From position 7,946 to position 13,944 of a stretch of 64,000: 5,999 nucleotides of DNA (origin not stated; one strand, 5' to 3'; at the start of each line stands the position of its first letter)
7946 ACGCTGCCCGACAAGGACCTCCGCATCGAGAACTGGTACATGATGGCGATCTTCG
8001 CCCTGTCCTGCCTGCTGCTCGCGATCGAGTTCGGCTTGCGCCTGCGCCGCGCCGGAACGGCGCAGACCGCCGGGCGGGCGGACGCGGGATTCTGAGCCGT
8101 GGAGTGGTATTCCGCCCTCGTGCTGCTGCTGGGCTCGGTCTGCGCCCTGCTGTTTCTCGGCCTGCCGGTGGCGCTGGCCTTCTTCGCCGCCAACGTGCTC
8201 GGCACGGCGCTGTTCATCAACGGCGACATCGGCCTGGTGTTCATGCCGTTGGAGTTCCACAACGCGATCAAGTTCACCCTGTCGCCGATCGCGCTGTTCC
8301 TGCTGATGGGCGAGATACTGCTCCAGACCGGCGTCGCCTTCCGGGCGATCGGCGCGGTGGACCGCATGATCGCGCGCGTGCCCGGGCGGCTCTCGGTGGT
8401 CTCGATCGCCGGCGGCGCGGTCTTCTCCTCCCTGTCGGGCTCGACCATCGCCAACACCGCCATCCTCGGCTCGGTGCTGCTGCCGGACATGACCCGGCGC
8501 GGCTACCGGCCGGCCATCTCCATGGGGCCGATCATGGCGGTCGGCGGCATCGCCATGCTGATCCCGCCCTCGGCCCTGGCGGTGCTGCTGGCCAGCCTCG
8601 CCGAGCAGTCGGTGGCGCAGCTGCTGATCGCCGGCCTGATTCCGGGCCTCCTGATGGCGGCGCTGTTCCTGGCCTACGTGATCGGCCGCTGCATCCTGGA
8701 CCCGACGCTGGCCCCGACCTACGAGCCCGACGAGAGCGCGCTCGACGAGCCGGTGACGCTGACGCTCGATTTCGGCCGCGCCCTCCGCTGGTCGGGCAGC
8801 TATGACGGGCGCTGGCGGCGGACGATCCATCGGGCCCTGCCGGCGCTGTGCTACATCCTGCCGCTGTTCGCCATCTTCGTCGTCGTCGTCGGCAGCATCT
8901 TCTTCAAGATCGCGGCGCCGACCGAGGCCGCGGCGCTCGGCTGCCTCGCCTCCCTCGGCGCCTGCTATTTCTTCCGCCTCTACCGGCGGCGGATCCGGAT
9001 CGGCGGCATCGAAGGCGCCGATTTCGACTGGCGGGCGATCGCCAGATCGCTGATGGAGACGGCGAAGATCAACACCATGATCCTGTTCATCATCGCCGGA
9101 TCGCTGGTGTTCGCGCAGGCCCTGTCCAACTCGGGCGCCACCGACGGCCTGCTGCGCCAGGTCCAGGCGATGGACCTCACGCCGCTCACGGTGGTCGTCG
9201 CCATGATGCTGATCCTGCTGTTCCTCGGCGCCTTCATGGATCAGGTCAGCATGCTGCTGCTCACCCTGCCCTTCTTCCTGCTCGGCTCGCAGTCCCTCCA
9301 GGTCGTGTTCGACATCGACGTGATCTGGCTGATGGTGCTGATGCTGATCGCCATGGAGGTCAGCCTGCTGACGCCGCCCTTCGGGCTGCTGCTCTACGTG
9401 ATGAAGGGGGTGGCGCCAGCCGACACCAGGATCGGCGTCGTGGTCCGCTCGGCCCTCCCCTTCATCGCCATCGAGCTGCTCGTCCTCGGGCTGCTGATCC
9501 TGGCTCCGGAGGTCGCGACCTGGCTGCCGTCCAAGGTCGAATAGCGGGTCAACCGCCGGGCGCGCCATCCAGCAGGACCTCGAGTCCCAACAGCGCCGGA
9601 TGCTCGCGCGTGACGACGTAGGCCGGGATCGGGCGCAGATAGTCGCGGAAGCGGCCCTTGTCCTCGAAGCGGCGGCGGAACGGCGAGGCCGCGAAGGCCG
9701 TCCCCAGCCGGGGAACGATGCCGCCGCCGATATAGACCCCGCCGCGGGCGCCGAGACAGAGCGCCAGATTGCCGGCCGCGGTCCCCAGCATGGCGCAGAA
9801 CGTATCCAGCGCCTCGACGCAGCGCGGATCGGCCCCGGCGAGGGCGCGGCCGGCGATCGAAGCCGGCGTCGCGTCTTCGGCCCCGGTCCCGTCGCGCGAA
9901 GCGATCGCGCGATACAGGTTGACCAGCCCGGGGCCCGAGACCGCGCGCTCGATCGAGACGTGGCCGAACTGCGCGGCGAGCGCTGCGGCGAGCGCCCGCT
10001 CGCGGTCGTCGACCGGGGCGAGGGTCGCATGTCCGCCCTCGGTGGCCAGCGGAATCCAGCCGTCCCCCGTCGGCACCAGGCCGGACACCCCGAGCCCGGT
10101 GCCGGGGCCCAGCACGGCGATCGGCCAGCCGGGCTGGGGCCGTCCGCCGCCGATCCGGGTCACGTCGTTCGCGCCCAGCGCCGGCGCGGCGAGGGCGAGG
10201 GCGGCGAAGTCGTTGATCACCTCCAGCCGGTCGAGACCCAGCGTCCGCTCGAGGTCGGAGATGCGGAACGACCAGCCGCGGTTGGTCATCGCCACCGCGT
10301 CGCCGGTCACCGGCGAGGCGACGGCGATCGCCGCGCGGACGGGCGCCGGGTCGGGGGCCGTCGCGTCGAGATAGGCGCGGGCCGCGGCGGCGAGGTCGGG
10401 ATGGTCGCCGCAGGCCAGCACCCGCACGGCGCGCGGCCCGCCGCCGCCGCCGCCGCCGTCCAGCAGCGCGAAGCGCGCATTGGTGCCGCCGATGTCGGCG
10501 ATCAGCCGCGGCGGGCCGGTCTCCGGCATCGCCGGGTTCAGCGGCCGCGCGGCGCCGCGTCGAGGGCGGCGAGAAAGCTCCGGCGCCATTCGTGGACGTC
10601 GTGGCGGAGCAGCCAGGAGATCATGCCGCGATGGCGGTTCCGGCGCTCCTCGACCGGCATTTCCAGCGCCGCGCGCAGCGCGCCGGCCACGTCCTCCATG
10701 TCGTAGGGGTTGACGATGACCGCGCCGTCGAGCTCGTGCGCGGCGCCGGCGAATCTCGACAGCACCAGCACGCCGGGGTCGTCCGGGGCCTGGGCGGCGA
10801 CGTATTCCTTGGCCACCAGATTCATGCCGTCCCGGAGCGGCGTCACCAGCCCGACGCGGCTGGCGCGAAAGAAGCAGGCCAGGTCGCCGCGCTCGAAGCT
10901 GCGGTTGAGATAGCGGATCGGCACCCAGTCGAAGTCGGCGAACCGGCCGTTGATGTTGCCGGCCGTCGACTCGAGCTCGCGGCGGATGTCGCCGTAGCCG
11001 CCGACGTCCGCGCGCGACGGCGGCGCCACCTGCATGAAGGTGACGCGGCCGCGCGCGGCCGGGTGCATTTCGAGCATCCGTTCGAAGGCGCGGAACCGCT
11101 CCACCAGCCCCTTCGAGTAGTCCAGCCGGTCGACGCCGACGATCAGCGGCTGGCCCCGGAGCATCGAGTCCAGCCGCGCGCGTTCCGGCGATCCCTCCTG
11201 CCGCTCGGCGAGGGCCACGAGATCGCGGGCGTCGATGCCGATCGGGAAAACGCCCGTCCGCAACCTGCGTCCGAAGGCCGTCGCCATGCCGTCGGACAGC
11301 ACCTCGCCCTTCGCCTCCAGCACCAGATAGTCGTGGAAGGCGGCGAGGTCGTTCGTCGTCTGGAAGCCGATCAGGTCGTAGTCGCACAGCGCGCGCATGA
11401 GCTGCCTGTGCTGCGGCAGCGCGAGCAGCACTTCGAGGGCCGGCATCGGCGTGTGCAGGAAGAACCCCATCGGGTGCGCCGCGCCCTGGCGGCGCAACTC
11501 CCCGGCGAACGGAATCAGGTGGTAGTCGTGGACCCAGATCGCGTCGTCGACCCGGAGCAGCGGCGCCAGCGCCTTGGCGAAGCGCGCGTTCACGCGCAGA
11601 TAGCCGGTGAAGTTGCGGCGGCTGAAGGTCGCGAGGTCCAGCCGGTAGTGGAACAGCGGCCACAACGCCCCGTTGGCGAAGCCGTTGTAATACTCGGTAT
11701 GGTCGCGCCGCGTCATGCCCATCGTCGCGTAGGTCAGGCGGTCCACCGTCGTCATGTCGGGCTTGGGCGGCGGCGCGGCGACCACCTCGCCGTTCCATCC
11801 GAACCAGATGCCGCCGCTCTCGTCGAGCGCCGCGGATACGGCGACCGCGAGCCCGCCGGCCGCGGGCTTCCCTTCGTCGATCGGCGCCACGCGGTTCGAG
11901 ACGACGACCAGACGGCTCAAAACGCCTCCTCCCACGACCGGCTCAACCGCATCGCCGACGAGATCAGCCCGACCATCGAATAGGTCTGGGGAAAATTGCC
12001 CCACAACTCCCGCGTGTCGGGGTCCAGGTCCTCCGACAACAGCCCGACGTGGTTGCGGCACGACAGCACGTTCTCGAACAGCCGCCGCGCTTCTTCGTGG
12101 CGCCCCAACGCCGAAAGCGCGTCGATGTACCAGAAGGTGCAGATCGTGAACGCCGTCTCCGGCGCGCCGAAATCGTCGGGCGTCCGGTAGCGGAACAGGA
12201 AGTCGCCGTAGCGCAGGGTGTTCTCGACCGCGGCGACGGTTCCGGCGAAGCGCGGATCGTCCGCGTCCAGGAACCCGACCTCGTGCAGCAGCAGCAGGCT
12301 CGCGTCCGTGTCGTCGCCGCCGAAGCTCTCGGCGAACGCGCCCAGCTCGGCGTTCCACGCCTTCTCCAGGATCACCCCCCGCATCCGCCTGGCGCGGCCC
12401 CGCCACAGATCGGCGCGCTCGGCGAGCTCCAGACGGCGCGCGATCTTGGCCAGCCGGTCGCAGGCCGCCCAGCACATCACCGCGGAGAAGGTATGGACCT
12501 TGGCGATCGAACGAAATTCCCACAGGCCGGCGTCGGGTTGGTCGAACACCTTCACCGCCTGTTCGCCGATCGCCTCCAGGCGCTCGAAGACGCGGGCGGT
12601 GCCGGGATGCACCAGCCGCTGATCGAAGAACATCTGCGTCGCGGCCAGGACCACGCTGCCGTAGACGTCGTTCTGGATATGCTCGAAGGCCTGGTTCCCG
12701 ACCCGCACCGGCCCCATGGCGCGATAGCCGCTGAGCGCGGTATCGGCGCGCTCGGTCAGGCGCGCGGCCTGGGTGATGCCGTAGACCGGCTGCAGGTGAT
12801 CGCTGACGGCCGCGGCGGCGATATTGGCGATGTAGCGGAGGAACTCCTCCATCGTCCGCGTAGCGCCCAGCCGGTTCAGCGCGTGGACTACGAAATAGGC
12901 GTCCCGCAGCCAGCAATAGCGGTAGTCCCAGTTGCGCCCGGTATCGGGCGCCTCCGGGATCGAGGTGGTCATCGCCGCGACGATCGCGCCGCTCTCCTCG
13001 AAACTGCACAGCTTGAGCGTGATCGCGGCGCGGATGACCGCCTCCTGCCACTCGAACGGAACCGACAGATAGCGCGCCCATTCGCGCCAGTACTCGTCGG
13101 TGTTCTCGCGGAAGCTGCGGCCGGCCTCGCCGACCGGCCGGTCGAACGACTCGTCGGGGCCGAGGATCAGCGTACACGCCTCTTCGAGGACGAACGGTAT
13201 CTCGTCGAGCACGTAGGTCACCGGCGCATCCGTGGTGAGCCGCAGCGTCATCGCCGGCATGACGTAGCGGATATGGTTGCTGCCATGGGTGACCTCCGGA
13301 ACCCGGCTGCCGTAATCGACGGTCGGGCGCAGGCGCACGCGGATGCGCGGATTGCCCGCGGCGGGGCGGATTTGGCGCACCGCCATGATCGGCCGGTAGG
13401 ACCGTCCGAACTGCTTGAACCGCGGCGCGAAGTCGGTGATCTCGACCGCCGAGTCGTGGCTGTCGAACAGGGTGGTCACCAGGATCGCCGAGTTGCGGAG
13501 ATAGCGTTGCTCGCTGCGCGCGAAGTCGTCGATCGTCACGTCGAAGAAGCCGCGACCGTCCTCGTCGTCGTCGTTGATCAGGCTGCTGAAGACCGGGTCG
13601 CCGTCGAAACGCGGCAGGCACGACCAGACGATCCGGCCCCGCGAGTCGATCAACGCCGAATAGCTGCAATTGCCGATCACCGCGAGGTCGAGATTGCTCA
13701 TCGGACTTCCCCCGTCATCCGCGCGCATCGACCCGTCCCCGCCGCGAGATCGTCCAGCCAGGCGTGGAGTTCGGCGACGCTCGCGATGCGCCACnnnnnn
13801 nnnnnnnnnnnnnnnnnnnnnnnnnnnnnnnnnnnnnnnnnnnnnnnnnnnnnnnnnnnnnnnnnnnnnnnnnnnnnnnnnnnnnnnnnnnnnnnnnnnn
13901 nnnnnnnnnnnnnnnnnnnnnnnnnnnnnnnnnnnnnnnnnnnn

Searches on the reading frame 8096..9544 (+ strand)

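Call 27: search_protein_families(library=pfam, proteins=[window:8096-9544:+])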
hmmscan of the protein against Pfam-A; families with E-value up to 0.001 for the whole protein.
window:8096-9544:+ (482 aa): 1 family
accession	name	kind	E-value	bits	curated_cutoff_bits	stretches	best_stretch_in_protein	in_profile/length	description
PF06808.19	DctM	-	6.8e-60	203.5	23.8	1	12-472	1-412/413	Tripartite ATP-independent periplasmic transporter, DctM component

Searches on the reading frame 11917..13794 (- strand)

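Call 27: search_protein_families(library=pfam, proteins=[window:11917-13794:-])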
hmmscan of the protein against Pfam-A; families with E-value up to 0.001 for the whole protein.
window:11917-13794:- (625 aa): 3 families
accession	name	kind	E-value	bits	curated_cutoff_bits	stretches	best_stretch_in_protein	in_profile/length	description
PF00723.27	Glyco_hydro_15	-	2.1e-50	172.3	22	1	251-613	5-425/427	Glycosyl hydrolases family 15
PF22422.2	MGH1-like_GH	-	1.6e-07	31.7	27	1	437-499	176-237/356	Mannosylglycerate hydrolase MGH1-like glycoside hydrolase domain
PF19291.4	TREH_N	-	2e-06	27.7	23.1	1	37-175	18-142/211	Trehalase-like, N-terminal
